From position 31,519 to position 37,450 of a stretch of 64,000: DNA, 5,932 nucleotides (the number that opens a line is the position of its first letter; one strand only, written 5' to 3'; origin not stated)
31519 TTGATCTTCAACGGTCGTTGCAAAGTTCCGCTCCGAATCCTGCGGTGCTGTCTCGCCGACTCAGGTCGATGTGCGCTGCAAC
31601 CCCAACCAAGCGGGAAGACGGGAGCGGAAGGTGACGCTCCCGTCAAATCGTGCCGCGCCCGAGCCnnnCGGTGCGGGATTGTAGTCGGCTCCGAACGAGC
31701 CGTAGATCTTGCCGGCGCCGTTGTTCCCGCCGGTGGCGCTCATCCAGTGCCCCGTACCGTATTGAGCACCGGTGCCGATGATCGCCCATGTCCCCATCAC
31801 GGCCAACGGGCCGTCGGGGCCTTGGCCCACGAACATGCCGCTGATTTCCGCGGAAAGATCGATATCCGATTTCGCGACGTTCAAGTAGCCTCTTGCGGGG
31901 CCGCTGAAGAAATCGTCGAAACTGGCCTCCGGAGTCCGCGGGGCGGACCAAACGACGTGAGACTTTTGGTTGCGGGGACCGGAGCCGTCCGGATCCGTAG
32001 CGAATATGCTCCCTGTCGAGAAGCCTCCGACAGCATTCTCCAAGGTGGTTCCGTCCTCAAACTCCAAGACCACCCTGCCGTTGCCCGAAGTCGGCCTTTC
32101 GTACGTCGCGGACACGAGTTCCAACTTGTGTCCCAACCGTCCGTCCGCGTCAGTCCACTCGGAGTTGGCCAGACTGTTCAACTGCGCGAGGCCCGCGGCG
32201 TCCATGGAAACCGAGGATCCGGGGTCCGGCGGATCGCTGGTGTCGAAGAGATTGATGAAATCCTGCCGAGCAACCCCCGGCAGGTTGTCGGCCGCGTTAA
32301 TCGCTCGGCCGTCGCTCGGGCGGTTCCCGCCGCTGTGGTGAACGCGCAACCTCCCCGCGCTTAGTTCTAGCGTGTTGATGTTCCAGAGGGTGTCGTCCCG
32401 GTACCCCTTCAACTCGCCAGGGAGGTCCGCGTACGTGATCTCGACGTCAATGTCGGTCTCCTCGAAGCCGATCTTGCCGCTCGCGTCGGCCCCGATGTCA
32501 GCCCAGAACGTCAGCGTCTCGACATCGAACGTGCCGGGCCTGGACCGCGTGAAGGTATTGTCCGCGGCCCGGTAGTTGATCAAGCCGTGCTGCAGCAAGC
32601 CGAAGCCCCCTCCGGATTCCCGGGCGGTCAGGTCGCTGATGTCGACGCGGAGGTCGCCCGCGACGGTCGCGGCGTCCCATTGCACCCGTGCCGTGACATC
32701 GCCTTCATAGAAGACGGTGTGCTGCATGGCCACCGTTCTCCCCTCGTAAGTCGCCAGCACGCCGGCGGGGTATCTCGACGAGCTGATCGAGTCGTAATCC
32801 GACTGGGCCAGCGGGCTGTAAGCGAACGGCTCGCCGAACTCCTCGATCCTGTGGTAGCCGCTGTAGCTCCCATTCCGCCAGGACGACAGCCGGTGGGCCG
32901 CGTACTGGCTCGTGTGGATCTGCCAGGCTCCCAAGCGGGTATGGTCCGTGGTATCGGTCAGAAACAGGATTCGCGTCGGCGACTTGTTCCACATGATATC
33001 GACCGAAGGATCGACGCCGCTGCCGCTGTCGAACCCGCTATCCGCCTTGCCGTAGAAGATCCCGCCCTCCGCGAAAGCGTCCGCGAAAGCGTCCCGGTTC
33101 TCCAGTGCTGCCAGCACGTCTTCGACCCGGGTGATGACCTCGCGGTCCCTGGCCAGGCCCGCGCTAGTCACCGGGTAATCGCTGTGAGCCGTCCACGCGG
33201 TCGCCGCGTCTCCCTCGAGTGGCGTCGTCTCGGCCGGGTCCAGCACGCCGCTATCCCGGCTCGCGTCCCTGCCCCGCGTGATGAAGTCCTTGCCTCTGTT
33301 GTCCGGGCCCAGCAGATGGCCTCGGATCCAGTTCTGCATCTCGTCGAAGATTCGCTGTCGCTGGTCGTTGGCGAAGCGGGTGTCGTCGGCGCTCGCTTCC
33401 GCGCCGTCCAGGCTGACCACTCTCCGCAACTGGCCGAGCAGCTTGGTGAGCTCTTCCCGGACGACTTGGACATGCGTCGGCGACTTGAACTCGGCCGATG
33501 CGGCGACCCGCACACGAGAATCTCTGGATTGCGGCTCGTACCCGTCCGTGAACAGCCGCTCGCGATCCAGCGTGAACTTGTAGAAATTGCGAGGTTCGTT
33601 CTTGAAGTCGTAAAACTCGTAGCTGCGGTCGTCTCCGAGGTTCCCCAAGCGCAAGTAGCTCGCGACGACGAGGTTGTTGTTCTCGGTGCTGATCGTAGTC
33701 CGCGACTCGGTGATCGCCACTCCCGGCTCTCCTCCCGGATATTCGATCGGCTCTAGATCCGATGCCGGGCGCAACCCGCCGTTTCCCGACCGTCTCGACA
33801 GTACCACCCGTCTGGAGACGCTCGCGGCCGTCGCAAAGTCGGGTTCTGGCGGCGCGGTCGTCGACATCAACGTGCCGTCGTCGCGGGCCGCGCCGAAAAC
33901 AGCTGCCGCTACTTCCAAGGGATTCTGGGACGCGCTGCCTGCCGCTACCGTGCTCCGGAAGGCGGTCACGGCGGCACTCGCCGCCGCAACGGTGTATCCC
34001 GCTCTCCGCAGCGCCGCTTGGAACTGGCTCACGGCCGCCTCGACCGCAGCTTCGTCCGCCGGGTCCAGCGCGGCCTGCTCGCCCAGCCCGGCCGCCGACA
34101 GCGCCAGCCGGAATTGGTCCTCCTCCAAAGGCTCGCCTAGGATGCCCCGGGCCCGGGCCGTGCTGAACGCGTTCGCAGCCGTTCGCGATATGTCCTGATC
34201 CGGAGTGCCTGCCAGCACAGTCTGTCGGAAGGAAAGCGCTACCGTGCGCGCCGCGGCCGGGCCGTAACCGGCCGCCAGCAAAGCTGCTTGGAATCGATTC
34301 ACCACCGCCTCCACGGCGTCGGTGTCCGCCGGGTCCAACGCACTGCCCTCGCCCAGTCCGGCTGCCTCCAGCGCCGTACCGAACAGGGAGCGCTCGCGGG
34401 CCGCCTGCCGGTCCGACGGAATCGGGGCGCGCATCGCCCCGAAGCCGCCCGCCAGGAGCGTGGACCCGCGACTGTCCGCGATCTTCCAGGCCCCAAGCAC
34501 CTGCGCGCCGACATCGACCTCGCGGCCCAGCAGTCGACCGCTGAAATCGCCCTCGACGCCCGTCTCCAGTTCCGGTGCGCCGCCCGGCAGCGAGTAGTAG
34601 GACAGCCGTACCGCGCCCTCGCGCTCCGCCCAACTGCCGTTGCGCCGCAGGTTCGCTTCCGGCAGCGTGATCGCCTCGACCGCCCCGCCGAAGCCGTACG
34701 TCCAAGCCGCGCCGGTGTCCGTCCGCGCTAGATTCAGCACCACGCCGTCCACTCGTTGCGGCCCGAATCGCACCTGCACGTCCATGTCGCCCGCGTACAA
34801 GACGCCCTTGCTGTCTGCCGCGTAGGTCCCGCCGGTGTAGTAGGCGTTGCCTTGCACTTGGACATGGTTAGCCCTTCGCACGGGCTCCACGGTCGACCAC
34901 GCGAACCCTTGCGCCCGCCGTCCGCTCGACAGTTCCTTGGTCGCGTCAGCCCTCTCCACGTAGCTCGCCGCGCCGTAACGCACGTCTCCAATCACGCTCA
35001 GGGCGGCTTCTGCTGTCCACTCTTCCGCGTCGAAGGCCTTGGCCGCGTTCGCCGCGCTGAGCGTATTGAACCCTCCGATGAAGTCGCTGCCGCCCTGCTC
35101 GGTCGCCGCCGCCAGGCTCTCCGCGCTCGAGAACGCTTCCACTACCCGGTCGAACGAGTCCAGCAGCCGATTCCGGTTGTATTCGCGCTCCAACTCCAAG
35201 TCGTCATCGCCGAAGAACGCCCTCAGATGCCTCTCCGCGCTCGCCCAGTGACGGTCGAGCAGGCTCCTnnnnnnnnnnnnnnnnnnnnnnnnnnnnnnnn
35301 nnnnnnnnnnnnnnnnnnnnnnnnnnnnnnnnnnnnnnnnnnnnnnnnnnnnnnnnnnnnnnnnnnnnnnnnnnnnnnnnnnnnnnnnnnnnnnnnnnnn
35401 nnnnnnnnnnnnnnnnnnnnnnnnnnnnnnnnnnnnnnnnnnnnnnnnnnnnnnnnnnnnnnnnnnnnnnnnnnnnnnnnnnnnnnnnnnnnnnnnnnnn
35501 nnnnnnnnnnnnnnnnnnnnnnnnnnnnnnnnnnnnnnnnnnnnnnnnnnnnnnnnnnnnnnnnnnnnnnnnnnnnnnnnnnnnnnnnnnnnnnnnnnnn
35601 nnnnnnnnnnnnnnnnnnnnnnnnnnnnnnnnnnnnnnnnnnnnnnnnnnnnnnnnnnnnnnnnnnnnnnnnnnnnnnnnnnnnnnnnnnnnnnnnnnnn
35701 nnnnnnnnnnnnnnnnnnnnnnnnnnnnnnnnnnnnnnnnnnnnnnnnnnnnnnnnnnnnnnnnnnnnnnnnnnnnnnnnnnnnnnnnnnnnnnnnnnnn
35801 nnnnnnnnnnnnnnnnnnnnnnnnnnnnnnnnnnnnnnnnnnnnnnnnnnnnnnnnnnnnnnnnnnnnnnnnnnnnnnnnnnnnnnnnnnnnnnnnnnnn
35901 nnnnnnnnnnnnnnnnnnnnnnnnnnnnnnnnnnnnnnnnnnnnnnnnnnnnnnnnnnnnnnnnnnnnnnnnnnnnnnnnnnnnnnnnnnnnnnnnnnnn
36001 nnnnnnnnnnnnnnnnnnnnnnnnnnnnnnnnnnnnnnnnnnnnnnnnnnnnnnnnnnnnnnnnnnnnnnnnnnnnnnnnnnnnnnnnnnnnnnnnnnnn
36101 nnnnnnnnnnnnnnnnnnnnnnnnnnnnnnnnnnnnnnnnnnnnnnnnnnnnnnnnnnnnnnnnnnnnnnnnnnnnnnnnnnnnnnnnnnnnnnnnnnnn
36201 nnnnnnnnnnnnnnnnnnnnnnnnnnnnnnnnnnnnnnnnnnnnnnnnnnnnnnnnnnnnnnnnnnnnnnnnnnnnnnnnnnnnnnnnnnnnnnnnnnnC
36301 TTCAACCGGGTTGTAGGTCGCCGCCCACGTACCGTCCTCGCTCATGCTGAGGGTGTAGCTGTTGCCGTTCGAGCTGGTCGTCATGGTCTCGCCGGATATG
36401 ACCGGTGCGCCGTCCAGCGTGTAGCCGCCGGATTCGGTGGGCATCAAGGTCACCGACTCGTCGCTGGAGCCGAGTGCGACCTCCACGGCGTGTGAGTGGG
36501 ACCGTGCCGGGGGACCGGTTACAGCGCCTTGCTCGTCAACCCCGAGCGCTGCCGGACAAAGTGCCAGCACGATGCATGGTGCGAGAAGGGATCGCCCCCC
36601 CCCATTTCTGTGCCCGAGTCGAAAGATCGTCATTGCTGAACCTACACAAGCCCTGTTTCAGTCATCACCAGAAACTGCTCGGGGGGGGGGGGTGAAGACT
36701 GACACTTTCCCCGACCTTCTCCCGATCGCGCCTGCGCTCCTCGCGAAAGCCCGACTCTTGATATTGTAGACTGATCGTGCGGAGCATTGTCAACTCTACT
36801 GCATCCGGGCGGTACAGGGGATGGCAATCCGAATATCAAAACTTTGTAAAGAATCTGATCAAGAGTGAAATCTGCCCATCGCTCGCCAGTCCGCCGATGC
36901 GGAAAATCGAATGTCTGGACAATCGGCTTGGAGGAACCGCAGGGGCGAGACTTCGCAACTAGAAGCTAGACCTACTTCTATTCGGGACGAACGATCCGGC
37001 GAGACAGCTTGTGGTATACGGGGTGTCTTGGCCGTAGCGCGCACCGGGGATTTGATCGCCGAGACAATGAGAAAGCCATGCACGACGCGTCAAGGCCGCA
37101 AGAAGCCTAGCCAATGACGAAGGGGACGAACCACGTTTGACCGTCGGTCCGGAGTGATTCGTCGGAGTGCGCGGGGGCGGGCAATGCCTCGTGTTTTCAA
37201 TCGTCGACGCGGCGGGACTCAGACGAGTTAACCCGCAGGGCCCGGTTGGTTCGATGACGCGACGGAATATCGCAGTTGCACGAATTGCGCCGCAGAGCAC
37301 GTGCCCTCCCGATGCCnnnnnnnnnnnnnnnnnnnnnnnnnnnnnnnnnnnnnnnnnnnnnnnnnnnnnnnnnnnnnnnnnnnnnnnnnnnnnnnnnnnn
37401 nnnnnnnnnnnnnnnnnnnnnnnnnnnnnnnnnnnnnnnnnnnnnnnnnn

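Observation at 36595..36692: G9 inside codons 11-13 and C12 48-59 nt upstream of the giant-gene ATG: a candidate slipped-strand phase-variation switch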

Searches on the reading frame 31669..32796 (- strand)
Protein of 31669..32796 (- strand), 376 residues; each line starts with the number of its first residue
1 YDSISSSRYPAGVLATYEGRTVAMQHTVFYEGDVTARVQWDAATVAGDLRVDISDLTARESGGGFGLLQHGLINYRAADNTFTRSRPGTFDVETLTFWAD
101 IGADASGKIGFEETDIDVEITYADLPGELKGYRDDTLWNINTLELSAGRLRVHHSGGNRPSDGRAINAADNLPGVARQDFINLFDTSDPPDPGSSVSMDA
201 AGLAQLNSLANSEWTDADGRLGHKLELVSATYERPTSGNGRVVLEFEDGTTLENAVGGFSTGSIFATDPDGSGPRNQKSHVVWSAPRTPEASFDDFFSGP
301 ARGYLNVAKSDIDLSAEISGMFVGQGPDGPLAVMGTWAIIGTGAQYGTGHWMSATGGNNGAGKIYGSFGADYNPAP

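Call 67: predict_structure(alignment_id=A7)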
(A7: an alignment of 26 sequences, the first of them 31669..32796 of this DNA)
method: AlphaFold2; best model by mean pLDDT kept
length: 376 residues; sequences in the alignment: 26
mean_pLDDT: 68.7   pTM: 0.54
mean pLDDT of the five models: 68.7, 68.6, 68.4, 68.2, 65.6
residues with pLDDT >= 90: 74; 70-90: 119; 50-70: 96; < 50: 87
segments of 3 or more residues with pLDDT < 50: 126-136, 218-223, 257-259, 261-311, 343-345, 356-360
pLDDT, mean of each block of 10 residues (from residue 1): 57 91 91 95 87 92 74 67 67 92 88 90 55 47 70 68 63 67 72 87 80 48 65 81 69 55 41 28 25 32 32 77 86 95 55 57 88 78
secondary structure, 60 per line:
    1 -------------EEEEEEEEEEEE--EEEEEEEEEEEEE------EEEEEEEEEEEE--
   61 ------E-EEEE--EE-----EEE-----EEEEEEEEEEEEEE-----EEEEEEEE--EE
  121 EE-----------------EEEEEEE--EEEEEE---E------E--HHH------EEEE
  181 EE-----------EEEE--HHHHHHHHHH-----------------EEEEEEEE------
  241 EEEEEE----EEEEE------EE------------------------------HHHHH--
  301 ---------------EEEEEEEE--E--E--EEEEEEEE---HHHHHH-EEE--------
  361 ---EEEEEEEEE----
elements in order: E14-25 E28-40 E47-58 E69-72 E82-84 E90-103 E109-116 E119-122 E140-146 E149-154 E177-182 E194-197 H200-209 E227-234 E241-246 E251-255 H294-298 E316-323 E332-339 H343-348 E350-352 E364-372

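Call 70: fold_search(model_id=the predicted structure, library=pdb)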
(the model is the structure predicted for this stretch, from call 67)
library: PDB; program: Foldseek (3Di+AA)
matches with E <= 10: 673; with E <= 0.001: 0
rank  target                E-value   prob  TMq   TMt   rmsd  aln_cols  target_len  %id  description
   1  4ghb_B                7.1e-03  0.30  0.14  0.19  27.2       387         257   10  Crystal structure of a porin-like protein (BACUNI_01323) from Bacteroides uniformis ATCC 8492 at 2.32 A resolution (released 2012-08-29)
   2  2ijx_A                7.5e-03  0.08  0.08  0.11  22.3       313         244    8  Crystal structure of PCNA3 monomer from Sulfolobus solfataricus. (released 2007-10-16)
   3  2y2x_A                2.3e-02  0.12  0.15  0.15  26.7       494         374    7  Crystal Structure of Pseudomonas Aeruginosa OpdK with Vanillate (released 2011-12-28)
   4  3sy9_C                3.0e-02  0.10  0.15  0.15  26.0       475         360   10  Crystal structure of Pseudomonas aeruginosa OccD2 (OpdC) (released 2012-02-08)
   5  4ghb_A                3.3e-02  0.14  0.12  0.16  27.1       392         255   11  Crystal structure of a porin-like protein (BACUNI_01323) from Bacteroides uniformis ATCC 8492 at 2.32 A resolution (released 2012-08-29)
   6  2ich_B                3.3e-02  0.08  0.12  0.13  29.5       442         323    8  CRYSTAL STRUCTURE OF A PUTATIVE ATTH (NE1406) FROM NITROSOMONAS EUROPAEA AT 2.00 A RESOLUTION (released 2006-10-03)
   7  2ich_A                3.7e-02  0.07  0.10  0.11  26.9       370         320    9  CRYSTAL STRUCTURE OF A PUTATIVE ATTH (NE1406) FROM NITROSOMONAS EUROPAEA AT 2.00 A RESOLUTION (released 2006-10-03)
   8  3sy9_D                3.7e-02  0.05  0.11  0.11  28.2       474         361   10  Crystal structure of Pseudomonas aeruginosa OccD2 (OpdC) (released 2012-02-08)
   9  6ntr_A                4.3e-02  0.18  0.16  0.22  28.8       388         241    9  Crystal Structure of Beta-barrel-like Protein of Domain of Unknown Function DUF1849 from Brucella abortus (released 2019-02-13)
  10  3aix_A                5.0e-02  0.08  0.10  0.13  21.8       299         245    5  Crystal structure of PCNA2-PCNA3 complex from Sulfolobus tokodaii (I222) (released 2011-05-18)
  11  2y0h                  8.1e-02  0.04  0.11  0.12  27.1       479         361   10  Crystal Structure of Pseudomonas Aeruginosa OpdL (released 2011-12-21)
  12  1ud9_A                9.0e-02  0.05  0.09  0.12  22.0       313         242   10  Crystal Structure of Proliferating Cell Nuclear Antigen (PCNA) Homolog From Sulfolobus tokodaii (released 2004-06-15)
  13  2y2x_B                1.0e-01  0.08  0.15  0.15  26.8       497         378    7  Crystal Structure of Pseudomonas Aeruginosa OpdK with Vanillate (released 2011-12-28)
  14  5yvf_B                1.2e-01  0.04  0.10  0.12  25.1       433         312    6  Crystal structure of BFA1 (released 2018-08-08)
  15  6ntr_C                1.9e-01  0.12  0.15  0.21  28.5       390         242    8  Crystal Structure of Beta-barrel-like Protein of Domain of Unknown Function DUF1849 from Brucella abortus (released 2019-02-13)
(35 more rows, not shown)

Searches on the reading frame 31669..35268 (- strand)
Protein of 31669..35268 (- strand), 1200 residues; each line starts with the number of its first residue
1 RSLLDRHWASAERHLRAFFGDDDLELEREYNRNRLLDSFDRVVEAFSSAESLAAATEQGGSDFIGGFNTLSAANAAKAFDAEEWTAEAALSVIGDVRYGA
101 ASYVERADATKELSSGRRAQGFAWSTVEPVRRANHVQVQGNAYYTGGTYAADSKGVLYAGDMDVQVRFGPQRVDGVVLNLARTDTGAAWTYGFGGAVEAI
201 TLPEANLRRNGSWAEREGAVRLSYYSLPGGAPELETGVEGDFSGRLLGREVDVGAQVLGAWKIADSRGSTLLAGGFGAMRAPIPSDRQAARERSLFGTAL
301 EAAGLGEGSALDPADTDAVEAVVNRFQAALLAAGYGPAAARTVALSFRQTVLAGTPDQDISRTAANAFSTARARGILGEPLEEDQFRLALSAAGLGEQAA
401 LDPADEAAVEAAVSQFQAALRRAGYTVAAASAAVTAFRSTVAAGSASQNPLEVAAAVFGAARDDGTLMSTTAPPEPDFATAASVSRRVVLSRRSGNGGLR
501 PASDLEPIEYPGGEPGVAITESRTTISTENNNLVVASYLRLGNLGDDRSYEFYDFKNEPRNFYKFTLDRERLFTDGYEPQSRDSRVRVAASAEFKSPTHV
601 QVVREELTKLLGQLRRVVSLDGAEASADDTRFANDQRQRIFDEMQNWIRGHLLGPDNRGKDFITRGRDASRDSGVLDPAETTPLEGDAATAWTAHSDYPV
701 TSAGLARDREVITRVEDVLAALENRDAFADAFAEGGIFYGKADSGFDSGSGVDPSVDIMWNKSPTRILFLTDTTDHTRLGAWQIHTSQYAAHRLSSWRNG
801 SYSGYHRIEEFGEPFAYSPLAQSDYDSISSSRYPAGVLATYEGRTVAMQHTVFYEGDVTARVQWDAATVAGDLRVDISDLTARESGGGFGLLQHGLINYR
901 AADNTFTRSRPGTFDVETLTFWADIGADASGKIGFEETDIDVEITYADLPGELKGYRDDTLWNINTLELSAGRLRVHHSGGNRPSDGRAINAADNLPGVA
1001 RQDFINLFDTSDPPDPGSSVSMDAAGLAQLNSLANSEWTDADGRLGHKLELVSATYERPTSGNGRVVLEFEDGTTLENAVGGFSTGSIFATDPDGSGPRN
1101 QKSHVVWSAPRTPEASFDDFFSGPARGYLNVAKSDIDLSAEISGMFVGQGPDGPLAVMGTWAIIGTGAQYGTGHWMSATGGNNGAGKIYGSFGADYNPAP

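Call 90: search_protein_representatives(protein=window:31669-35268:-)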
Query: 1200 residues. Proteins with E-value up to 0.001 (for the whole library): 242; up to 1e-10: 174; up to 1e-30: 86. The best 150 are listed.
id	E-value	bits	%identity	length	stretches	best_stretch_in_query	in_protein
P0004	0.0e+00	2046.1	78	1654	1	1-1200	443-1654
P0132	8.8e-182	623.1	45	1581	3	5-381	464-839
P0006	3.0e-147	508.8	44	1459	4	6-321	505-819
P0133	3.6e-127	442.3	42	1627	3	564-1132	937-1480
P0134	9.6e-120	417.7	42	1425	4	8-286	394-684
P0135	4.4e-115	402.2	42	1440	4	5-287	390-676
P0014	2.2e-110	386.7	45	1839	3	4-283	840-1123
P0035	4.0e-107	375.9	39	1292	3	7-320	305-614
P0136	7.4e-104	365.0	42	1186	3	4-282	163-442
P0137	5.7e-103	362.1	42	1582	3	26-282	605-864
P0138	2.0e-96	340.4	42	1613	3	6-318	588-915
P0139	4.9e-94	332.5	43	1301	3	4-285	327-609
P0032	8.7e-94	331.7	38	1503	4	4-285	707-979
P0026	3.7e-85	303.1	41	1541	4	4-285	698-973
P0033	2.4e-83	297.1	48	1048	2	5-281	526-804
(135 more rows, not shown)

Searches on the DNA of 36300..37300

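Call 31: search_rna_families(source=window, start=36300, end=37300, threshold=evalue, max_evalue=1)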
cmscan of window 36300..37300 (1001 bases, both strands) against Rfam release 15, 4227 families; matches with E-value up to 1: 1.
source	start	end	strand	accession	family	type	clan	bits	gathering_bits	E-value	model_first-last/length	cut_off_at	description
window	37114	37158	-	RF01924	mir-2774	Gene; miRNA;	-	16.8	51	0.56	1-67/67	no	mir-2774 microRNA precursor family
